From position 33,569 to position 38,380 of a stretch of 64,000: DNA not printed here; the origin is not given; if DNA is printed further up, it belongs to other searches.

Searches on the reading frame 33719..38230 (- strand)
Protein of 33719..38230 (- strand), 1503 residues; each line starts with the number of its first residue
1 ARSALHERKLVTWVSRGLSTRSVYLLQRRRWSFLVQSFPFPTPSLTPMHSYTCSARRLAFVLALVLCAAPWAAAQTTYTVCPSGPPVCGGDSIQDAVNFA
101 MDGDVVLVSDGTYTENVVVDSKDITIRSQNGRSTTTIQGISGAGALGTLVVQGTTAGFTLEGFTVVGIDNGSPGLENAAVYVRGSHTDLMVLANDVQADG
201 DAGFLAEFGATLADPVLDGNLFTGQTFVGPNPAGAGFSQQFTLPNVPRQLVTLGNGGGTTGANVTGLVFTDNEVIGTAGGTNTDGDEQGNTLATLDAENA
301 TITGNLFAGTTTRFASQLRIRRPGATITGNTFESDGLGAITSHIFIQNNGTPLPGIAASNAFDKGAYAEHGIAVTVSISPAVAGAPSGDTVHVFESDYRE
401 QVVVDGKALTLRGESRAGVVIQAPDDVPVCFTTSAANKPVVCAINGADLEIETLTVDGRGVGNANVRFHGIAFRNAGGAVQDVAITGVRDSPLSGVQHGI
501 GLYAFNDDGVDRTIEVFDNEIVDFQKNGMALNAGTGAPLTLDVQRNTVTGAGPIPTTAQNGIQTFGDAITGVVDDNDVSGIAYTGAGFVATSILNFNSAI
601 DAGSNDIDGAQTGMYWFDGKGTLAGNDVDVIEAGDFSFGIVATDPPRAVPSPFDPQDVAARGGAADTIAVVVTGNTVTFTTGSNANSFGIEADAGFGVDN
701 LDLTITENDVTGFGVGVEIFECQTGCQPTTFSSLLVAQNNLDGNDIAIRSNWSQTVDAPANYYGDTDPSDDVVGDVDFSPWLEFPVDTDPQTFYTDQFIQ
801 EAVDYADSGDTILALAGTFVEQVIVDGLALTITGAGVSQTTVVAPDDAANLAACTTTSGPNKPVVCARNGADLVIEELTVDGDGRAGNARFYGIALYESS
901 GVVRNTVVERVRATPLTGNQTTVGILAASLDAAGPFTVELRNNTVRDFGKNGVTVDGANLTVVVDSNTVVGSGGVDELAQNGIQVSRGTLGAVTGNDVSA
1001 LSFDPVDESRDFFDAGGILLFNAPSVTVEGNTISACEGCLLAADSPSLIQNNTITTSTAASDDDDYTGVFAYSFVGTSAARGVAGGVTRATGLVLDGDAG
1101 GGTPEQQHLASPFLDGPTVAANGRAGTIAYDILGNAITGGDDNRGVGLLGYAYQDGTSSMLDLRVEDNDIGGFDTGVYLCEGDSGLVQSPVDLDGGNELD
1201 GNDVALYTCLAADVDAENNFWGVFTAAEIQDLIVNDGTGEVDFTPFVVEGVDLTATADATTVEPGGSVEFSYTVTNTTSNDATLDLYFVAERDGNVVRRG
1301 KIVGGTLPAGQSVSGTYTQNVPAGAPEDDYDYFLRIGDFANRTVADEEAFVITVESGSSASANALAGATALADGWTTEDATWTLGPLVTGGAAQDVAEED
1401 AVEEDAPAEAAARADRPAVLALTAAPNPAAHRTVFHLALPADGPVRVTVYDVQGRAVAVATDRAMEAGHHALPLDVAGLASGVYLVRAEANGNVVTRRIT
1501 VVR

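Call 65: search_protein_families(library=pfam, proteins=[window:33719-38230:-], max_evalue=0.00001)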
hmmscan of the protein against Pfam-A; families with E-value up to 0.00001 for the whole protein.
window:33719-38230:- (1503 aa): 2 families
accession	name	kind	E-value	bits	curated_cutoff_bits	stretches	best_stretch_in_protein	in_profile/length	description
PF13229.12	Beta_helix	-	4.5e-14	52.8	25.9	1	937-1056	10-112/158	Right handed beta helix region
PF18962.6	Por_Secre_tail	-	3.7e-07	30.8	27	1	1426-1501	3-75/75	Secretion system C-terminal sorting domain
